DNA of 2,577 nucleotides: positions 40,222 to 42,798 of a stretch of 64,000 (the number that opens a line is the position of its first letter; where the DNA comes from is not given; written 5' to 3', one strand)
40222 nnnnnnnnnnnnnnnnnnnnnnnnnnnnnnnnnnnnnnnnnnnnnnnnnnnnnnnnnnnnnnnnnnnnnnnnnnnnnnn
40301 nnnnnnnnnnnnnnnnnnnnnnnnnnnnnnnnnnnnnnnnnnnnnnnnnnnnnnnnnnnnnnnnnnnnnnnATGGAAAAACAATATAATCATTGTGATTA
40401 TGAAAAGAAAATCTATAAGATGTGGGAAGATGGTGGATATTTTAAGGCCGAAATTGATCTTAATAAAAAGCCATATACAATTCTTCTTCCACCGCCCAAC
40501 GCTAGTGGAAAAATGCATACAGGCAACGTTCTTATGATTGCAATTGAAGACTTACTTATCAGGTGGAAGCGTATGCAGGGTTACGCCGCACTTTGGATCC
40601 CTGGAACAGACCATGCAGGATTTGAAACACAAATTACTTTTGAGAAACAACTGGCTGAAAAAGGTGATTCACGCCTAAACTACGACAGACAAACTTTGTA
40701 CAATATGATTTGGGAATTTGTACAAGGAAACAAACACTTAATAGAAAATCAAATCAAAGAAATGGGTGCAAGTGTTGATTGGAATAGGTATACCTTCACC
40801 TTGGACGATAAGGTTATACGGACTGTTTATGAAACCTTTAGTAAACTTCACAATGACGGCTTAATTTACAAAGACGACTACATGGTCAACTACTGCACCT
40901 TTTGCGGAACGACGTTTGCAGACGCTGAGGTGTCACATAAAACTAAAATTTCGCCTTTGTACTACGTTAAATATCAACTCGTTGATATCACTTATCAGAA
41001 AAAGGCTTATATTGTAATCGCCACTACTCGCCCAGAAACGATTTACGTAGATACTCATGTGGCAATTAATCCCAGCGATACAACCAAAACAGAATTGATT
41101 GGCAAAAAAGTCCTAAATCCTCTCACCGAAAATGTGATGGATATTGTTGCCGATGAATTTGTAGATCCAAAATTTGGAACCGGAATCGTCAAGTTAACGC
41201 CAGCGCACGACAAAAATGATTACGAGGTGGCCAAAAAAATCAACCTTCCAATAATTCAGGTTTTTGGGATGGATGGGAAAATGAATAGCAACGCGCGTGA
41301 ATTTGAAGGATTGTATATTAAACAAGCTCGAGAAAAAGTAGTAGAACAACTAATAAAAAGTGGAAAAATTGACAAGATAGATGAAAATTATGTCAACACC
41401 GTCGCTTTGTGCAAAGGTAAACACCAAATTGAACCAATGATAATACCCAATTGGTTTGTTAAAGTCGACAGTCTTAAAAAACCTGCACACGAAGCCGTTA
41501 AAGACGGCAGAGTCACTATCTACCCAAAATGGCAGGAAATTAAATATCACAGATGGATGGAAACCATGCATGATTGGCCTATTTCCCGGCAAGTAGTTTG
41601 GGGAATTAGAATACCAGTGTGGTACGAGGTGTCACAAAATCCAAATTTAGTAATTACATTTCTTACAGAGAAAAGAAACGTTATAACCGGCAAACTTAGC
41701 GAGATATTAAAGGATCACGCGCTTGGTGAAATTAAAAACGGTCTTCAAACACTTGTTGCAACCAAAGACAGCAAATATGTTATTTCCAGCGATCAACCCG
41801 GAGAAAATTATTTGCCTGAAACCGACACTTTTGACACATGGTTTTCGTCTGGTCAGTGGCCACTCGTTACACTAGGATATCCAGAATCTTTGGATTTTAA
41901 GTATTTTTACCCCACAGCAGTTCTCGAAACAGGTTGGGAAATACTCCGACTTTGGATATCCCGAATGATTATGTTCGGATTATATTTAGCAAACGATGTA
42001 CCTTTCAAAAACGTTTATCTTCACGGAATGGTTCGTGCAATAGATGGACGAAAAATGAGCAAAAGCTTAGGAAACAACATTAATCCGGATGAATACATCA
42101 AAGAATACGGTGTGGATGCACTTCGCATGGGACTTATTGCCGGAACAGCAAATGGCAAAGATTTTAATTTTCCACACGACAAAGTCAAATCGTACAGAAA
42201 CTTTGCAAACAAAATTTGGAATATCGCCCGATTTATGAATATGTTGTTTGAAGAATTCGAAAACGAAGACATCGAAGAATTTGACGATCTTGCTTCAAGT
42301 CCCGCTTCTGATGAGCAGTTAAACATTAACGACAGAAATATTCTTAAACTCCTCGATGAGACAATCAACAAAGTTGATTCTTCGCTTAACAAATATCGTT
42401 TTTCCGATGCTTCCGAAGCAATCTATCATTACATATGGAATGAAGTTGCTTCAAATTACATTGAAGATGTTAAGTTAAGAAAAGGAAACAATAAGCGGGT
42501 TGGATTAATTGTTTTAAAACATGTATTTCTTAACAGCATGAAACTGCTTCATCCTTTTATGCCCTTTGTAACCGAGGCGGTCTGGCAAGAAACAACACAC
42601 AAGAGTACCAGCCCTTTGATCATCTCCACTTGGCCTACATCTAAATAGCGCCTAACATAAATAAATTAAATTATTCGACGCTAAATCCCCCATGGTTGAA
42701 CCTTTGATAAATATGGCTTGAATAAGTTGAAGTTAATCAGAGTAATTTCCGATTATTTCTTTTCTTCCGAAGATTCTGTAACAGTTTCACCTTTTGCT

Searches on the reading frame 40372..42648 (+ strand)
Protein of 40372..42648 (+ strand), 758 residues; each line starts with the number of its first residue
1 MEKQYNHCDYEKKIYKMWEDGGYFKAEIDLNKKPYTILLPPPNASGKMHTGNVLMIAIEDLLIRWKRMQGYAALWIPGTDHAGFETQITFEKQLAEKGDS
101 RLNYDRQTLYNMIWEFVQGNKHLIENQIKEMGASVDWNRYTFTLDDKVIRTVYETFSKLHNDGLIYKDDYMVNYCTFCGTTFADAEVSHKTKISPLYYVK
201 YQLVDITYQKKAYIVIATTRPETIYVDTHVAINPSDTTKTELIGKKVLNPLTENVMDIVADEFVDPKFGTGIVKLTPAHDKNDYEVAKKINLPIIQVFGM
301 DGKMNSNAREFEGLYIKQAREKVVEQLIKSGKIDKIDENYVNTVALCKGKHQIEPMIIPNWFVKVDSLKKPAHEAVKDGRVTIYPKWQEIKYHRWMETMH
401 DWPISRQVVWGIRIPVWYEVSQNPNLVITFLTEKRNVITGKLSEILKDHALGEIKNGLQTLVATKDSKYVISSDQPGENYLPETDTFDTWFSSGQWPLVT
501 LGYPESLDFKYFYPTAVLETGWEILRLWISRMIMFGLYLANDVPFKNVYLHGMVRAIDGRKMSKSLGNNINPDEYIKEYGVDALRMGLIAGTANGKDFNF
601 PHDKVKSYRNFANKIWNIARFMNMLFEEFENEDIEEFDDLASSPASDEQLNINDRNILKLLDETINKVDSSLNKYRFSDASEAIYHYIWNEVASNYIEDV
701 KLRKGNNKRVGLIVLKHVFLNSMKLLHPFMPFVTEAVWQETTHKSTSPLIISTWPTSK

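Call 10: find_related_loci(query=window:40372-42648:+, collection=genome_contigs, flank=3000)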
Query window:40372-42648:+ (758 aa) in genome_contigs; peptide patterns used: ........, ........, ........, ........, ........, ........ (x = any residue, [..] = any of these).
17 stretches matched a pattern; 8 encode a relative of the query (tblastn E <= 1e-3); 8 distinct loci.
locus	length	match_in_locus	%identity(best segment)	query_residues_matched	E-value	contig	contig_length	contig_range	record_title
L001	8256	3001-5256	62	1-757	0e+0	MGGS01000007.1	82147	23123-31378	MAG: Candidatus Woesebacteria bacterium RIFCSPHIGHO2_02_FULL_42_20 rifcsphigho2_02_scaffold_2208, whole genome shotgun s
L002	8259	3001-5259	60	1-757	0e+0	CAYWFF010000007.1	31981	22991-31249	MAG TPA_asm: uncultured Gammaproteobacteria bacterium isolate SRP193661_co1_213 genome assembly, contig: NODE_1434_lengt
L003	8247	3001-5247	57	1-755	0e+0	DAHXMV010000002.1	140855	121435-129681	MAG TPA_asm: Candidatus Amesbacteria bacterium isolate clean1627 NODE_2_length_140855_cov_16.021005, whole genome shotgu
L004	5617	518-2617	38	1-750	6e-176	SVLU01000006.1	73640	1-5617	MAG: Oscillospiraceae bacterium isolate SIG495 NODE_8685_length_73640_cov_2.501258, whole genome shotgun sequence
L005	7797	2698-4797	38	1-755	4e-170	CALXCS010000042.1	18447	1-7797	MAG: uncultured Oscillospiraceae bacterium isolate E21__bin288 genome assembly, contig: E21__k127_6563213, whole genome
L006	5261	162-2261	39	1-755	3e-170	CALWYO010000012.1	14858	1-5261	MAG: uncultured Oscillospiraceae bacterium isolate E06__bin63 genome assembly, contig: E06__k127_6179061, whole genome s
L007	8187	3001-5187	36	1-757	2e-156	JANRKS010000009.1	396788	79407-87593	MAG: Deltaproteobacteria bacterium isolate bins.381 k141_5221315, whole genome shotgun sequence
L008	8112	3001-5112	38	5-757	5e-155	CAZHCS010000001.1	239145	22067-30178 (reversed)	MAG TPA_asm: uncultured Candidatus Saccharibacteria bacterium isolate SRP300315_co1_142 genome assembly, contig: NODE_10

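Call 11: search_protein_families(library=pfam, proteins=[window:40372-42648:+])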
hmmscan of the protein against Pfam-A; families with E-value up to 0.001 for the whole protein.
window:40372-42648:+ (758 aa): 5 families
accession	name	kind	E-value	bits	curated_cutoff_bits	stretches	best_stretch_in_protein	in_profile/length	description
PF00133.28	tRNA-synt_1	-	2.3e-117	392.7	22.7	1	13-600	1-413/414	tRNA synthetases class I (I, L, M and V)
PF09334.17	tRNA-synt_1g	-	4.9e-24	85.3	20.1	2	42-188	8-136/391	tRNA synthetases class I (M)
PF08264.19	Anticodon_1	-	5.7e-24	85.1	25.1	1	654-756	1-106/148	Anticodon-binding domain of tRNA ligase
PF13603.12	tRNA-synt_1_2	-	3e-12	46.8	25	1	243-336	85-171/185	Leucyl-tRNA synthetase, editing domain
PF01406.26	tRNA-synt_1e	-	7.2e-06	26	27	1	541-591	233-283/301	tRNA synthetases class I (C) catalytic domain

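Call 21: find_related_loci(query=window:40372-42648:+, collection=metagenome_contigs, flank=2500)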
Query window:40372-42648:+ (758 aa) in metagenome_contigs; peptide patterns used: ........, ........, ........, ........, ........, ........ (x = any residue, [..] = any of these).
34 stretches matched a pattern; 11 encode a relative of the query (tblastn E <= 1e-3); 11 distinct loci.
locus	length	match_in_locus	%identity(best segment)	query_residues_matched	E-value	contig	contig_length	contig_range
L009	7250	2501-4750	63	1-755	0e+0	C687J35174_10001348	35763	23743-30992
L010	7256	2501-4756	62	1-757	0e+0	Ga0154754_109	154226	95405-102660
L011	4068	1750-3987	58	1-758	0e+0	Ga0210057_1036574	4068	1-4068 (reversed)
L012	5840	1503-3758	54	1-756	0e+0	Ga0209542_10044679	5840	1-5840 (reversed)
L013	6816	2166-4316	46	1-755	0e+0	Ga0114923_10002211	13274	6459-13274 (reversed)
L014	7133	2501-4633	39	1-755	2e-175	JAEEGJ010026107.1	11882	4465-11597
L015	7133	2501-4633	39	1-755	2e-175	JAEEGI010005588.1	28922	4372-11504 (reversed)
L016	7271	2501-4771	56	1-755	0e+0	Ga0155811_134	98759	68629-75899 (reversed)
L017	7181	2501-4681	36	1-755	2e-156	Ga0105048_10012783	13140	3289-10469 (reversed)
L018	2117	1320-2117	57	1-274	2e-96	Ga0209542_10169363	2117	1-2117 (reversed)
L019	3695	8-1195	36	331-758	2e-74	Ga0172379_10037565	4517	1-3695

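Call 23: find_homologous_proteins(query=window:40372-42648:+, max_evalue=1e-100)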
Query window:40372-42648:+ (758 aa): 7993 proteins with E <= 1e-100 among 8000 candidates; the best 120 are listed.
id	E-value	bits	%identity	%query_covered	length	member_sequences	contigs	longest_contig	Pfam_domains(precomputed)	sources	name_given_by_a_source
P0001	0.0e+0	1768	100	100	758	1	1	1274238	PF09334.18,PF01406.26,PF08264.20,PF13603.13,PF00133.29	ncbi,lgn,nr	ncbi:valine--tRNA ligase [Candidatus Woesebacteria bacterium]|nr:MAG: valine--tRNA ligase [Candidatu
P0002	0.0e+0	1175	66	100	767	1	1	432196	PF09334.18,PF01406.26,PF08264.20,PF13603.13,PF00133.29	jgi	jgi:valyl-tRNA synthetase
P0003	0.0e+0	1141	63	100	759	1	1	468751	PF09334.18,PF08264.20,PF13603.13,PF00133.29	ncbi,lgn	-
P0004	0.0e+0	1140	65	100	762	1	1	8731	PF09334.18,PF08264.20,PF13603.13,PF00133.29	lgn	-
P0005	0.0e+0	1131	62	100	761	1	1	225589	PF09334.18,PF08264.20,PF13603.13,PF00133.29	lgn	-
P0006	0.0e+0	1125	66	100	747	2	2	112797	PF09334.18,PF08264.20,PF13603.13,PF00133.29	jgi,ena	-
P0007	0.0e+0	1124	62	100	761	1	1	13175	PF09334.18,PF08264.20,PF13603.13,PF00133.29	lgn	-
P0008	0.0e+0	1121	62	100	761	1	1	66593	PF09334.18,PF01406.26,PF08264.20,PF13603.13,PF00133.29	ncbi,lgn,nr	ncbi:valine--tRNA ligase [Candidatus Woesebacteria bacterium]|nr:valine--tRNA ligase [Candidatus Woe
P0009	0.0e+0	1116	63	100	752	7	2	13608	PF09334.18,PF08264.20,PF13603.13,PF00133.29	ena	-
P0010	0.0e+0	1114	63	100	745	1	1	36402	PF09334.18,PF08264.20,PF13603.13,PF00133.29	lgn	-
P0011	0.0e+0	1112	63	100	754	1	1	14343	PF09334.18,PF08264.20,PF13603.13,PF00133.29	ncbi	-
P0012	0.0e+0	1106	64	100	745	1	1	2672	PF09334.18,PF08264.20,PF13603.13,PF00133.29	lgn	-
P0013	0.0e+0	1106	63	100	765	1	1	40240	PF09334.18,PF08264.20,PF13603.13,PF00133.29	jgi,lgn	-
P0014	0.0e+0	1104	62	100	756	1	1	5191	PF09334.18,PF08264.20,PF13603.13,PF00133.29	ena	-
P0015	0.0e+0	1102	62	100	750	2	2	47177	PF09334.18,PF08264.20,PF13603.13,PF00133.29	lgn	-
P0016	0.0e+0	1101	62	100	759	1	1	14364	PF09334.18,PF08264.20,PF13603.13,PF00133.29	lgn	-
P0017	0.0e+0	1101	61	100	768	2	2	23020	PF09334.18,PF08264.20,PF13603.13,PF00133.29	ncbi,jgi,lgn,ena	-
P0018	0.0e+0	1099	61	100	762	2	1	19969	PF09334.18,PF01406.26,PF08264.20,PF13603.13,PF00133.29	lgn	-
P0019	0.0e+0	1098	61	100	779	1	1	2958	PF09334.18,PF08264.20,PF13603.13,PF00133.29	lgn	-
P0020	0.0e+0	1096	62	100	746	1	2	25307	PF09334.18,PF08264.20,PF13603.13,PF00133.29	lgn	-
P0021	0.0e+0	1095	61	100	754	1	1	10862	PF09334.18,PF08264.20,PF13603.13,PF00133.29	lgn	-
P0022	0.0e+0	1095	61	100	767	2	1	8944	PF09334.18,PF08264.20,PF13603.13,PF00133.29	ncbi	-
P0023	0.0e+0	1094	61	100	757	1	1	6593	PF09334.18,PF08264.20,PF13603.13,PF00133.29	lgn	-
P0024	0.0e+0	1091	62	100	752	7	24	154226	PF09334.18,PF08264.20,PF13603.13,PF00133.29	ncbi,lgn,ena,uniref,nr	ncbi:MAG: hypothetical protein ACD_52C00111G0001 [uncultured bacterium]|uniref:Valine--tRNA ligase n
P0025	0.0e+0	1091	61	100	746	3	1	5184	PF09334.18,PF08264.20,PF13603.13,PF00133.29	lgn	-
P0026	0.0e+0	1086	61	100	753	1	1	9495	PF09334.18,PF08264.20,PF13603.13,PF00133.29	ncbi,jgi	-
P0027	0.0e+0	1086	61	100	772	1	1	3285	PF09334.18,PF08264.20,PF13603.13,PF00133.29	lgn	-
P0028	0.0e+0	1086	62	100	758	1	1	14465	PF09334.18,PF08264.20,PF13603.13,PF00133.29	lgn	-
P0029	0.0e+0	1085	61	100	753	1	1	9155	PF09334.18,PF08264.20,PF13603.13,PF00133.29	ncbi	-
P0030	0.0e+0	1083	62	100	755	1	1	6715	PF09334.18,PF01406.26,PF08264.20,PF13603.13,PF00133.29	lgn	-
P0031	0.0e+0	1083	63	100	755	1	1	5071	PF09334.18,PF08264.20,PF13603.13,PF00133.29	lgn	-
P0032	0.0e+0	1082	62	100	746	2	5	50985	PF09334.18,PF08264.20,PF13603.13,PF00133.29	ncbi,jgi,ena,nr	ncbi:valine--tRNA ligase [Candidatus Woesebacteria bacterium RIFCSPHIGHO2_01_FULL_39_32]|nr:MAG: val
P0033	0.0e+0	1082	62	100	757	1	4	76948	PF09334.18,PF08264.20,PF13603.13,PF00133.29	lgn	-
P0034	0.0e+0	1081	61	100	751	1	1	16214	PF09334.18,PF08264.20,PF13603.13,PF00133.29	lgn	-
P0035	0.0e+0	1080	60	100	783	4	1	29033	PF09334.18,PF08264.20,PF13603.13,PF00133.29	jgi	-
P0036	0.0e+0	1080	61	100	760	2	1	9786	PF09334.18,PF01406.26,PF08264.20,PF13603.13,PF00133.29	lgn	-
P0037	0.0e+0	1079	60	100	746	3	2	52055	PF09334.18,PF08264.20,PF13603.13,PF00133.29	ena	-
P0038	0.0e+0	1077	62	100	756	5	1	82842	PF09334.18,PF08264.20,PF13603.13,PF00133.29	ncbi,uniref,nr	ncbi:valine--tRNA ligase [Candidatus Woesebacteria bacterium RIFCSPHIGHO2_01_FULL_38_9]|uniref:Valin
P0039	0.0e+0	1076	60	100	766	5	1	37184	PF09334.18,PF08264.20,PF13603.13,PF00133.29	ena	-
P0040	0.0e+0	1075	61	100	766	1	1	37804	PF09334.18,PF08264.20,PF13603.13,PF00133.29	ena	-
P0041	0.0e+0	1074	62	100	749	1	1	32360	PF09334.18,PF08264.20,PF13603.13,PF00133.29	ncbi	-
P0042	0.0e+0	1074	58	100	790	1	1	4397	PF09334.18,PF08264.20,PF13603.13,PF00133.29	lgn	-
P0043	0.0e+0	1073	62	100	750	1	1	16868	PF09334.18,PF08264.20,PF00133.29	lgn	-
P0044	0.0e+0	1072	61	100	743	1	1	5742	PF09334.18,PF08264.20,PF13603.13,PF00133.29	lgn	-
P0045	0.0e+0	1071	61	100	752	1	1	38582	PF09334.18,PF01406.26,PF08264.20,PF13603.13,PF00133.29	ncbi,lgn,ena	-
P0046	0.0e+0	1069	60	100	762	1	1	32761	PF09334.18,PF08264.20,PF13603.13,PF00133.29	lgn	-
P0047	0.0e+0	1068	60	100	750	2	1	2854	PF09334.18,PF01406.26,PF08264.20,PF13603.13,PF00133.29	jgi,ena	-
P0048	0.0e+0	1068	60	100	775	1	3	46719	PF09334.18,PF08264.20,PF13603.13,PF00133.29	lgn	-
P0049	0.0e+0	1068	61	100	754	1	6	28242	PF09334.18,PF08264.20,PF13603.13,PF00133.29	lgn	-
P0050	0.0e+0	1064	60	100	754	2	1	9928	PF09334.18,PF08264.20,PF13603.13,PF00133.29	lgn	-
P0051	0.0e+0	1063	60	100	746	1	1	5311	PF09334.18,PF08264.20,PF13603.13,PF00133.29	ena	-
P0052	0.0e+0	1061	60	100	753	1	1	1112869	PF09334.18,PF08264.20,PF13603.13,PF00133.29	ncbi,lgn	ncbi:MAG: valine--tRNA ligase [Patescibacteria group bacterium]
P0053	0.0e+0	1061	60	100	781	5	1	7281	PF09334.18,PF08264.20,PF13603.13,PF00133.29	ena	-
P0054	0.0e+0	1061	57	100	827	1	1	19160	PF09334.18,PF08264.20,PF13603.13,PF00133.29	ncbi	-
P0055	0.0e+0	1058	58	100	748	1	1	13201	PF09334.18,PF08264.20,PF13603.13,PF00133.29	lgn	-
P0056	0.0e+0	1057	60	100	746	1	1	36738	PF09334.18,PF08264.20,PF13603.13,PF00133.29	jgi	-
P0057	0.0e+0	1057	60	100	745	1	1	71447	PF09334.18,PF08264.20,PF13603.13,PF00133.29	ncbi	-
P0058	0.0e+0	1056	60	100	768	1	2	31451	PF09334.18,PF08264.20,PF13603.13,PF00133.29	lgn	-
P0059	0.0e+0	1056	61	100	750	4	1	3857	PF09334.18,PF08264.20,PF13603.13,PF00133.29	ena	-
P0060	0.0e+0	1056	58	100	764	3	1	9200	PF09334.18,PF08264.20,PF13603.13,PF00133.29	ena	-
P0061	0.0e+0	1055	60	98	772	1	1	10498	PF09334.18,PF08264.20,PF13603.13,PF00133.29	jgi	jgi:valyl-tRNA synthetase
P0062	0.0e+0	1055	59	100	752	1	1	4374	PF09334.18,PF08264.20,PF13603.13,PF00133.29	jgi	jgi:valyl-tRNA synthetase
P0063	0.0e+0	1054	59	100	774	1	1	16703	PF09334.18,PF08264.20,PF13603.13,PF00133.29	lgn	-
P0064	0.0e+0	1053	59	100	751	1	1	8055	PF09334.18,PF08264.20,PF13603.13,PF00133.29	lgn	-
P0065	0.0e+0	1053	60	100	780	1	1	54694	PF09334.18,PF01406.26,PF08264.20,PF13603.13,PF00133.29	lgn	-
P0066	0.0e+0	1052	60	100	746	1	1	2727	PF09334.18,PF08264.20,PF13603.13,PF00133.29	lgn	-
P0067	0.0e+0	1051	60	100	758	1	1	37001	PF09334.18,PF08264.20,PF13603.13,PF00133.29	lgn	-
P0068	0.0e+0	1051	60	100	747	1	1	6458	PF09334.18,PF08264.20,PF13603.13,PF00133.29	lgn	-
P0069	0.0e+0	1051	59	100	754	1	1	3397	PF09334.18,PF08264.20,PF13603.13,PF00133.29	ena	-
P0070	0.0e+0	1051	60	100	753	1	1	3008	PF09334.18,PF08264.20,PF13603.13,PF00133.29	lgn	-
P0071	0.0e+0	1051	60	100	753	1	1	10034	PF09334.18,PF08264.20,PF13603.13,PF00133.29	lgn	-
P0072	0.0e+0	1051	60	100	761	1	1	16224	PF09334.18,PF08264.20,PF13603.13,PF00133.29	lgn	-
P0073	0.0e+0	1050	60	99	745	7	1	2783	PF09334.18,PF08264.20,PF13603.13,PF00133.29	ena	-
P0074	0.0e+0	1050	60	100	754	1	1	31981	PF09334.18,PF08264.20,PF13603.13,PF00133.29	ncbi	-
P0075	0.0e+0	1050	60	100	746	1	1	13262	PF09334.18,PF08264.20,PF13603.13,PF00133.29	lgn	-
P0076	0.0e+0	1049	60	100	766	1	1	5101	PF09334.18,PF08264.20,PF13603.13,PF00133.29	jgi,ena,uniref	uniref:Valine--tRNA ligase n=1 Tax=candidate division WWE3 bacterium TaxID=2053526 RepID=A0A7C4TNU1_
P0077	0.0e+0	1048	61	100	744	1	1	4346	PF09334.18,PF08264.20,PF13603.13,PF00133.29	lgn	-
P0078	0.0e+0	1048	59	100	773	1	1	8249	PF09334.18,PF08264.20,PF13603.13,PF00133.29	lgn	-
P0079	0.0e+0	1048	60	100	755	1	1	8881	PF09334.18,PF08264.20,PF13603.13,PF00133.29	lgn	-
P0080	0.0e+0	1048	61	97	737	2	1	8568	PF09334.18,PF08264.20,PF13603.13,PF00133.29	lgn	-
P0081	0.0e+0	1047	60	100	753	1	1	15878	PF09334.18,PF08264.20,PF13603.13,PF00133.29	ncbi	-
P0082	0.0e+0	1047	59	100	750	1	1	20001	PF09334.18,PF08264.20,PF13603.13,PF00133.29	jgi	jgi:valyl-tRNA synthetase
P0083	0.0e+0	1047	60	100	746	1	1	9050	PF09334.18,PF08264.20,PF13603.13,PF00133.29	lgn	-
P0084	0.0e+0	1047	60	100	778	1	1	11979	PF09334.18,PF08264.20,PF13603.13,PF00133.29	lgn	-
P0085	0.0e+0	1046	58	100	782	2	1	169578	PF09334.18,PF08264.20,PF13603.13,PF00133.29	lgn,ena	-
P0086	0.0e+0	1046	60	99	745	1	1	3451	PF09334.18,PF08264.20,PF13603.13,PF00133.29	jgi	-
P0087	0.0e+0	1046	59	100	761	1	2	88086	PF09334.18,PF08264.20,PF13603.13,PF00133.29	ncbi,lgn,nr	ncbi:valine--tRNA ligase [candidate division WWE3 bacterium]|nr:valine--tRNA ligase [candidate divis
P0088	0.0e+0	1046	59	100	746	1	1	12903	PF09334.18,PF08264.20,PF13603.13,PF00133.29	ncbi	-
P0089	0.0e+0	1046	59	100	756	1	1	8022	PF09334.18,PF08264.20,PF13603.13,PF00133.29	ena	-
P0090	0.0e+0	1046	59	100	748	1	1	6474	PF09334.18,PF08264.20,PF13603.13,PF00133.29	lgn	-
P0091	0.0e+0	1045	59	100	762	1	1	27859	PF09334.18,PF08264.20,PF13603.13,PF00133.29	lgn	-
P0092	0.0e+0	1045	59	100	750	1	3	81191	PF09334.18,PF08264.20,PF13603.13,PF00133.29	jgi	jgi:valyl-tRNA synthetase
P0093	0.0e+0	1045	60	100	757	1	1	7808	PF09334.18,PF08264.20,PF13603.13,PF00133.29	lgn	-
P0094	0.0e+0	1045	59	100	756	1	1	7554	PF09334.18,PF08264.20,PF13603.13,PF00133.29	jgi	jgi:valyl-tRNA synthetase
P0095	0.0e+0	1045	59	100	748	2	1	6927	PF09334.18,PF08264.20,PF13603.13,PF00133.29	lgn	-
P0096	0.0e+0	1045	60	100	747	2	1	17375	PF09334.18,PF08264.20,PF13603.13,PF00133.29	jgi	-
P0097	0.0e+0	1045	60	100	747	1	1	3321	PF09334.18,PF08264.20,PF13603.13,PF00133.29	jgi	jgi:valyl-tRNA synthetase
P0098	0.0e+0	1045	60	100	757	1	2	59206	PF09334.18,PF08264.20,PF13603.13,PF00133.29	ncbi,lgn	-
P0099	0.0e+0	1044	59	100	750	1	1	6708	PF09334.18,PF01406.26,PF08264.20,PF13603.13,PF00133.29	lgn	-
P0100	0.0e+0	1044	59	100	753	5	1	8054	PF09334.18,PF08264.20,PF13603.13,PF00133.29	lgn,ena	-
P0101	0.0e+0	1044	60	100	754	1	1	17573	PF09334.18,PF08264.20,PF13603.13,PF00133.29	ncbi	-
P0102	0.0e+0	1044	62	100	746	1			PF09334.18,PF08264.20,PF13603.13,PF00133.29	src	-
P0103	0.0e+0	1044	59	100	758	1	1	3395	PF09334.18,PF08264.20,PF13603.13,PF00133.29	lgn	-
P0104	0.0e+0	1043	60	98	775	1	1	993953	PF09334.18,PF08264.20,PF13603.13,PF00133.29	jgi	jgi:valyl-tRNA synthetase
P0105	0.0e+0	1043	59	100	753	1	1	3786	PF09334.18,PF08264.20,PF13603.13,PF00133.29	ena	-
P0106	0.0e+0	1043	59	100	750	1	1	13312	PF09334.18,PF08264.20,PF13603.13,PF00133.29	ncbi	-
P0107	0.0e+0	1042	59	100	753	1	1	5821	PF09334.18,PF08264.20,PF13603.13,PF00133.29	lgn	-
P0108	0.0e+0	1042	60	100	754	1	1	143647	PF09334.18,PF08264.20,PF13603.13,PF00133.29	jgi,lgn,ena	-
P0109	0.0e+0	1042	61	100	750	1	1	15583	PF09334.18,PF08264.20,PF13603.13,PF00133.29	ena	-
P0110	0.0e+0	1042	60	100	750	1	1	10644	PF09334.18,PF08264.20,PF13603.13,PF00133.29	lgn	-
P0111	0.0e+0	1042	59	100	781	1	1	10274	PF09334.18,PF08264.20,PF13603.13,PF00133.29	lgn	-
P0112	0.0e+0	1042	60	100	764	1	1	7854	PF09334.18,PF08264.20,PF13603.13,PF00133.29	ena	-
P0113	0.0e+0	1041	59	100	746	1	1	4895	PF09334.18,PF08264.20,PF13603.13,PF00133.29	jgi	jgi:valyl-tRNA synthetase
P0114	0.0e+0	1041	59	100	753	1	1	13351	PF09334.18,PF08264.20,PF13603.13,PF00133.29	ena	-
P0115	0.0e+0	1041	59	100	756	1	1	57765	PF09334.18,PF08264.20,PF13603.13,PF00133.29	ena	-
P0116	0.0e+0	1041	59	100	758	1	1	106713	PF09334.18,PF08264.20,PF13603.13,PF00133.29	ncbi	-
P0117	0.0e+0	1041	59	100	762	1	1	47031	PF09334.18,PF08264.20,PF13603.13,PF00133.29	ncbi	-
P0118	0.0e+0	1041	59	100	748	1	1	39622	PF09334.18,PF08264.20,PF13603.13,PF00133.29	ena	-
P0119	0.0e+0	1041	60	100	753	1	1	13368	PF09334.18,PF08264.20,PF13603.13,PF00133.29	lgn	-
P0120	0.0e+0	1041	61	100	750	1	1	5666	PF09334.18,PF08264.20,PF13603.13,PF00133.29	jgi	-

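Call 25: find_encoding_contigs(protein=P0002, flank=2000, max_places=2)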
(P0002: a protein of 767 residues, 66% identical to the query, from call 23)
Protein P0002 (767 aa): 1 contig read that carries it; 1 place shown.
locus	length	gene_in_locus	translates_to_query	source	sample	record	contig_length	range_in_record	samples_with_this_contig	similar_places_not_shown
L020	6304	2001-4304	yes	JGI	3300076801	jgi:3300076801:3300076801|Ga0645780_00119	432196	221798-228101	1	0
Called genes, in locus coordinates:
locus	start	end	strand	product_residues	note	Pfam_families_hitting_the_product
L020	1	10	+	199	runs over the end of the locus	PF09335:VTT_dom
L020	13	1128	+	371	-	PF00814:TsaD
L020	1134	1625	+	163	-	PF01300:Sua5_yciO_yrdC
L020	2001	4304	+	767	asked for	PF00133:tRNA-synt_1, PF01406:tRNA-synt_1e (faint), PF09334:tRNA-synt_1g, PF13603:tRNA-synt_1_2, PF09334:tRNA-synt_1g, PF08264:Anticodon_1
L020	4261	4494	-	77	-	-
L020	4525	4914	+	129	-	-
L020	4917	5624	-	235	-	PF01386:Ribosomal_L25p, PF14693:Ribosomal_TL5_C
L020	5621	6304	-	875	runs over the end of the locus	PF13196:DUF4012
